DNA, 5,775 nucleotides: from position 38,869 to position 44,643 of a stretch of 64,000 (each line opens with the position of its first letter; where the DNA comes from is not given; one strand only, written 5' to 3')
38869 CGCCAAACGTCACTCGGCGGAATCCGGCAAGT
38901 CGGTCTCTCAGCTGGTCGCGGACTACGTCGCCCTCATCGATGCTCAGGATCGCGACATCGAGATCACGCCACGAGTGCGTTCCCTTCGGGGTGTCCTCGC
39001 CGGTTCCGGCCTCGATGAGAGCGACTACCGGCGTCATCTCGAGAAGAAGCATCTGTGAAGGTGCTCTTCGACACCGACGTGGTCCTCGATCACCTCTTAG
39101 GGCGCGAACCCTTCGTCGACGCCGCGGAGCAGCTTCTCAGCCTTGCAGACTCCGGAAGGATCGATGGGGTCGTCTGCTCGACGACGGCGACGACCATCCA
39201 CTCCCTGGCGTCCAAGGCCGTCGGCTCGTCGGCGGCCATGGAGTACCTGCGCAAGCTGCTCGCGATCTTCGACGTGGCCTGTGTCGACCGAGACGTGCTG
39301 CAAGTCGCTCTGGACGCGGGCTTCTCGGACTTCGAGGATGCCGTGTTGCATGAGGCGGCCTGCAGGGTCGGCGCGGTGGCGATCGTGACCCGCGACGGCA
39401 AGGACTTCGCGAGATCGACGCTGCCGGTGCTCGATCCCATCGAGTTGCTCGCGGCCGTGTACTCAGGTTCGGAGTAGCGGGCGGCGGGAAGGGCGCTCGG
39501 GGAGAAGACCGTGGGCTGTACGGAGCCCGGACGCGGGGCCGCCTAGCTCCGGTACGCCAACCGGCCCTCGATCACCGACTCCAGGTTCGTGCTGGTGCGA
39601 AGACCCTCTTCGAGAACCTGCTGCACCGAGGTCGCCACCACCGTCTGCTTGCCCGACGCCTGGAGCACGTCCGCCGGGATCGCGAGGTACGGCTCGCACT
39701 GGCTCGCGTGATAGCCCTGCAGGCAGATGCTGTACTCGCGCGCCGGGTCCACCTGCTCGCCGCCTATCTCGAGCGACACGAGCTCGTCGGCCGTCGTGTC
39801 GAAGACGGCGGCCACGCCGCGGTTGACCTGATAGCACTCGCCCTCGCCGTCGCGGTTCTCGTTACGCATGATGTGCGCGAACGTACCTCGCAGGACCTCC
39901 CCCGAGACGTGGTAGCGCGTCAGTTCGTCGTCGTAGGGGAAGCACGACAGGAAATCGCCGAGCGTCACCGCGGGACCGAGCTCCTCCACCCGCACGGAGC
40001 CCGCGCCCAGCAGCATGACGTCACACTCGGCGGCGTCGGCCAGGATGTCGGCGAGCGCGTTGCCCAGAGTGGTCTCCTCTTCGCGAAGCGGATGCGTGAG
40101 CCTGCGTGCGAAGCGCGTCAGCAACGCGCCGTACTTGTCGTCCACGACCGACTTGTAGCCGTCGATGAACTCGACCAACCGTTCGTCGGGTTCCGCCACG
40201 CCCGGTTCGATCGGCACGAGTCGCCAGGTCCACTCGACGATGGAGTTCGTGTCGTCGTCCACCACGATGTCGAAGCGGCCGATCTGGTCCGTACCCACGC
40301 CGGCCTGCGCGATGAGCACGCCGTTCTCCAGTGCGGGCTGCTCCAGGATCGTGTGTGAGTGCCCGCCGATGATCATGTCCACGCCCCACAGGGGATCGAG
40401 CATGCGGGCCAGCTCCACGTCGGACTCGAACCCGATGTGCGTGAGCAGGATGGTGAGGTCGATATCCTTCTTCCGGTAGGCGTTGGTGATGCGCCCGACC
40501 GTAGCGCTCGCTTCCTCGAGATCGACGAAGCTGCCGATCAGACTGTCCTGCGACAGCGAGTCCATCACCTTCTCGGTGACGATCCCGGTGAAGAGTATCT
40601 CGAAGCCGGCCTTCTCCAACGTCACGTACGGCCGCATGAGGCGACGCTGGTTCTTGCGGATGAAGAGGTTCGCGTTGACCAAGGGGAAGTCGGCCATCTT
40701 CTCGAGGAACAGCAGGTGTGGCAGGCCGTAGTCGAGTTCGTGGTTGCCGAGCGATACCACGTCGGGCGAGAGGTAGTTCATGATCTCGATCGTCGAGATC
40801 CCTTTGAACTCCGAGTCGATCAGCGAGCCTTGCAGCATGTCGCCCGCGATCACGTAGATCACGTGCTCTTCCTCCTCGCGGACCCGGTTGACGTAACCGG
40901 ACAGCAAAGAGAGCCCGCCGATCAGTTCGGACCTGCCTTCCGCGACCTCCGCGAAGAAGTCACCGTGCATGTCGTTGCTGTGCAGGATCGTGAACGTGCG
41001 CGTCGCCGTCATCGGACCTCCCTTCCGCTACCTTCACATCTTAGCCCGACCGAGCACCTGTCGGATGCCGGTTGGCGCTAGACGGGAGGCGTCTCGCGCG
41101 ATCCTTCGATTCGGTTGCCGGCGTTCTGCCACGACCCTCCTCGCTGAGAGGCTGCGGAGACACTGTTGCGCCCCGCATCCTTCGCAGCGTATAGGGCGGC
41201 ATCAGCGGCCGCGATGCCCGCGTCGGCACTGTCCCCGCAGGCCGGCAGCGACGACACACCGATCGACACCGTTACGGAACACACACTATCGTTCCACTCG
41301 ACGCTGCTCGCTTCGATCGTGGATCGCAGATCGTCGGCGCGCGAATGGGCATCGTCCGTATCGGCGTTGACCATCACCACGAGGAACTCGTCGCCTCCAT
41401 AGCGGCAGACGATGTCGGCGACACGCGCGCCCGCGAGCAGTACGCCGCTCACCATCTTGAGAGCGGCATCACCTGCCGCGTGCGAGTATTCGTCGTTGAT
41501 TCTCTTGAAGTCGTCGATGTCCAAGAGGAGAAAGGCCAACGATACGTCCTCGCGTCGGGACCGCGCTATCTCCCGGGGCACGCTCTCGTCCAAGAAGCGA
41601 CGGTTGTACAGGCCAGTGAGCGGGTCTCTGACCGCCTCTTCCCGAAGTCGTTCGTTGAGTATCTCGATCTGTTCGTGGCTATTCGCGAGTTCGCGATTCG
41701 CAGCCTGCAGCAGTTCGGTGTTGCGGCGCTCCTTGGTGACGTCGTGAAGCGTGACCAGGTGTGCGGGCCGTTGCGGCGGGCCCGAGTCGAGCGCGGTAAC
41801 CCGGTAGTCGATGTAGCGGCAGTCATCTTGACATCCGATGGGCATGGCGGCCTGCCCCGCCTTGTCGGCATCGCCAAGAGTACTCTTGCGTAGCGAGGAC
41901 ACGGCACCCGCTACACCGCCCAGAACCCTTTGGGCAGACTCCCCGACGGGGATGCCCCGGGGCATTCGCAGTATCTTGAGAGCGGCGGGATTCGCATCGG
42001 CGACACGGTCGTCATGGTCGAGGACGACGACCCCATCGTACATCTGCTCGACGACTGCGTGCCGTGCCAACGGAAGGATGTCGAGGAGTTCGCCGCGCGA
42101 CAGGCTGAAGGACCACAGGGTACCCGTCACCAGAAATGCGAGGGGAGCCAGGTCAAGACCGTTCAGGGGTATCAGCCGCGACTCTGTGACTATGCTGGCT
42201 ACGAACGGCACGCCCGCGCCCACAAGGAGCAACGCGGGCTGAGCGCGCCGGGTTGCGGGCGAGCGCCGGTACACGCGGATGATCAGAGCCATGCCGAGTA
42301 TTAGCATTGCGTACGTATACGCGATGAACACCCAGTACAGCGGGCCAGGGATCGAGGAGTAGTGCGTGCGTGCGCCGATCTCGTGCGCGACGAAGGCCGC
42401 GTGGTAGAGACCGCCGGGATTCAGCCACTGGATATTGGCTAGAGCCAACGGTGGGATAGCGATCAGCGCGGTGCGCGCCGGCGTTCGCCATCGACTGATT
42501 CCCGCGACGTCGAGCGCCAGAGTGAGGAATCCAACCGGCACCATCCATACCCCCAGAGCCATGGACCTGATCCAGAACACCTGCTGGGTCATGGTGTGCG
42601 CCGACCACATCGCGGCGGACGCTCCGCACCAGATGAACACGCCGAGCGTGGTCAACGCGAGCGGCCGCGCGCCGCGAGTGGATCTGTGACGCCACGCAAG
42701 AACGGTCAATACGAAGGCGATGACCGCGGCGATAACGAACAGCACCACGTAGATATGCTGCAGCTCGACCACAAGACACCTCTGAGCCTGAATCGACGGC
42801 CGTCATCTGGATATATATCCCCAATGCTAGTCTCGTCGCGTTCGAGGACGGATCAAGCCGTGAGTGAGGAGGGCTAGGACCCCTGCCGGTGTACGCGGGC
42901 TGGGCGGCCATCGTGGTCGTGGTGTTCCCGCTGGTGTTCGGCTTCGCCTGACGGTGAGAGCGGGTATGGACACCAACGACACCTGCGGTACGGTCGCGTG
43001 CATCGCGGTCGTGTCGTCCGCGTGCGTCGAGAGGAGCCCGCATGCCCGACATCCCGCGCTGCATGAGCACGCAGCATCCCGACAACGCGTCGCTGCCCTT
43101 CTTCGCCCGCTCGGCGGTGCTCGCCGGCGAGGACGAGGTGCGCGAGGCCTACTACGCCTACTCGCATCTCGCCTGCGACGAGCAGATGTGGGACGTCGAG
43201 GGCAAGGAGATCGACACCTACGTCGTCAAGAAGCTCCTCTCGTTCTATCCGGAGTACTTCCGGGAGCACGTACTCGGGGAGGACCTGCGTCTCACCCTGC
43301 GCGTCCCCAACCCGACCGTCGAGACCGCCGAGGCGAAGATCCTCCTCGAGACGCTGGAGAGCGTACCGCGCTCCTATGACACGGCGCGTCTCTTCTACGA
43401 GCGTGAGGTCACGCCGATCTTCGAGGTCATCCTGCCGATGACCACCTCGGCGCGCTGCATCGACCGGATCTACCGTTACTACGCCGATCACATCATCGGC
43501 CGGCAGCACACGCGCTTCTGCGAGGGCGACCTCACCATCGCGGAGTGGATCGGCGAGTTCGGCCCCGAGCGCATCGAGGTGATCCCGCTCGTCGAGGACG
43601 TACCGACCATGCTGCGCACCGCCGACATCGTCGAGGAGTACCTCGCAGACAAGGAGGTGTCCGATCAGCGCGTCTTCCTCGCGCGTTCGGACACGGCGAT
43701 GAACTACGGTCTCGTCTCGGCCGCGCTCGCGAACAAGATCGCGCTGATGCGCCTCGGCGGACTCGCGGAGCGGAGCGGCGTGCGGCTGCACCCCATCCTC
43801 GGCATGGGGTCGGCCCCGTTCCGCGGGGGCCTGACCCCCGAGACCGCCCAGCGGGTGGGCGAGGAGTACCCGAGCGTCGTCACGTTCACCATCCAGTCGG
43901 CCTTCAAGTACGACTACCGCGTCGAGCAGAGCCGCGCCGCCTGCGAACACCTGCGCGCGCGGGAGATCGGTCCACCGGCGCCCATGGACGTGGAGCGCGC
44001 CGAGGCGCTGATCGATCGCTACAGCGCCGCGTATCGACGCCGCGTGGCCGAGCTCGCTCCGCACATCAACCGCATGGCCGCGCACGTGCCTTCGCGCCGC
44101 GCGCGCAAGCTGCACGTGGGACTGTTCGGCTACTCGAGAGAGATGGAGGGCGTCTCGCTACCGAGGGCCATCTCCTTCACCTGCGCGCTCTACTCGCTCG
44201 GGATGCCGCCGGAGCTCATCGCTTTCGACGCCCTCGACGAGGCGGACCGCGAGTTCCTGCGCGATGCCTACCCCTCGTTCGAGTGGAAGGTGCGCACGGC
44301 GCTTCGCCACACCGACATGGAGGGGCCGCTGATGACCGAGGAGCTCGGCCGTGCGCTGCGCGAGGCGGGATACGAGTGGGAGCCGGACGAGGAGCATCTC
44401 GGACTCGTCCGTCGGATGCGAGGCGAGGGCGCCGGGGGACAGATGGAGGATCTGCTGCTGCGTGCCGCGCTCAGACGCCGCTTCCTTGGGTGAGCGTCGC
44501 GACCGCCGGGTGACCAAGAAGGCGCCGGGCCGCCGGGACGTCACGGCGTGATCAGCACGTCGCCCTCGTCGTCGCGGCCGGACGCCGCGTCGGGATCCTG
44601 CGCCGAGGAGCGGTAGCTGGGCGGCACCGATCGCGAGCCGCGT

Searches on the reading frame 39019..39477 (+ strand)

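Call 42: search_protein_families(library=pfam, proteins=[window:39019-39477:+], max_evalue=0.00001)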
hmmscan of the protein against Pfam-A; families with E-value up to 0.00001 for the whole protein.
window:39019-39477:+ (152 aa): 1 family
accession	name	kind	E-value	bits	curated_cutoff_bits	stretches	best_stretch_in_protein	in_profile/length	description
PF13470.12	PIN_3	-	1.4e-21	77.9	27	1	14-126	1-113/115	PIN domain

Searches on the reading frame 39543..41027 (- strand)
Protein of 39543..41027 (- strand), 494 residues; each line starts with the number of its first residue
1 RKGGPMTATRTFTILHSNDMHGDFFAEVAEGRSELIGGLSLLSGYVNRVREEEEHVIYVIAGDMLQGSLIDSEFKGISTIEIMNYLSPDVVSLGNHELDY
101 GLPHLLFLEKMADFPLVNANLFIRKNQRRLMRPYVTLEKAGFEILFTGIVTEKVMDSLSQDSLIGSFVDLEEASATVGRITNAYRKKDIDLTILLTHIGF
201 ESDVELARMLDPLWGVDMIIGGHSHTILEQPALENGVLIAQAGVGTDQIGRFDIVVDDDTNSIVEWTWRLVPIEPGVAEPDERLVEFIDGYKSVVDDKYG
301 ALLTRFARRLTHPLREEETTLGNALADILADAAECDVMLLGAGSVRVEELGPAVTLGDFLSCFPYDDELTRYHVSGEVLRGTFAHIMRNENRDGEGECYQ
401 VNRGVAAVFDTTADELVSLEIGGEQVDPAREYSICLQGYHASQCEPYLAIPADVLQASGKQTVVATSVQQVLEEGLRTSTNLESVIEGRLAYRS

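Call 42: search_protein_families(library=pfam, proteins=[window:39543-41027:-], max_evalue=0.00001)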
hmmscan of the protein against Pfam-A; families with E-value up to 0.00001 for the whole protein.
window:39543-41027:- (494 aa): 2 families
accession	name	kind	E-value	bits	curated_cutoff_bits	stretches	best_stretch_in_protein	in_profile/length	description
PF02872.23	5_nucleotid_C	-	3e-17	63.6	23.6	1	313-445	16-151/158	5'-nucleotidase, C-terminal domain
PF00149.33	Metallophos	-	5.3e-11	43.7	21.5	1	13-225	2-189/191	Calcineurin-like phosphoesterase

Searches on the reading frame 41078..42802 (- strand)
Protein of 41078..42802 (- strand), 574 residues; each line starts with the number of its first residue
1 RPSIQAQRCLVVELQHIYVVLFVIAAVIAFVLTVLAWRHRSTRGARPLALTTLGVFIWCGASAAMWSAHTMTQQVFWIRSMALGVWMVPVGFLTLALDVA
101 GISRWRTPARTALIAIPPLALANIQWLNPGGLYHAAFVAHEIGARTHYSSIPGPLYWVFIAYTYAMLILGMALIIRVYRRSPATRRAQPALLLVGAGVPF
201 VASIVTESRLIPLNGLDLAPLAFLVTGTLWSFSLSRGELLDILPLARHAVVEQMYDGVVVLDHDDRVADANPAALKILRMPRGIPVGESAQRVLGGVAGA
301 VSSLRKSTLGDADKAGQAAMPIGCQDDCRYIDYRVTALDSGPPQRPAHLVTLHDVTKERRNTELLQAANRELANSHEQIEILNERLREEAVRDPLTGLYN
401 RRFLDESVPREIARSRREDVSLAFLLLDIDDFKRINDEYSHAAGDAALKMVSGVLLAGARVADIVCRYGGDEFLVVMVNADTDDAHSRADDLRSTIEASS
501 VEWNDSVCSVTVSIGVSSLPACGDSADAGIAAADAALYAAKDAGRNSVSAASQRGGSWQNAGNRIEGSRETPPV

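Call 42: search_protein_families(library=pfam, proteins=[window:41078-42802:-], max_evalue=0.00001)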
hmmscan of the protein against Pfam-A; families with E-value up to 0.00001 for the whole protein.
window:41078-42802:- (574 aa): 2 families
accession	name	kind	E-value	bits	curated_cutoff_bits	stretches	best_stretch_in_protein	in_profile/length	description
PF16927.11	HisKA_7TM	-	1.7e-43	149.5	28.6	1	22-244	2-224/224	N-terminal 7TM region of histidine kinase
PF00990.26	GGDEF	-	5.3e-40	137.3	23.8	1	390-546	1-160/161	Diguanylate cyclase, GGDEF domain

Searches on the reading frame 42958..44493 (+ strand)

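Call 42: search_protein_families(library=pfam, proteins=[window:42958-44493:+], max_evalue=0.00001)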
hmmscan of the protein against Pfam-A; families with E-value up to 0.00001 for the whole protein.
window:42958-44493:+ (511 aa): 1 family
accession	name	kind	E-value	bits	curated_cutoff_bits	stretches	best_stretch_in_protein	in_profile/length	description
PF14010.12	PEPcase_2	-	2.2e-176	587.7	25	1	32-463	1-437/493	Phosphoenolpyruvate carboxylase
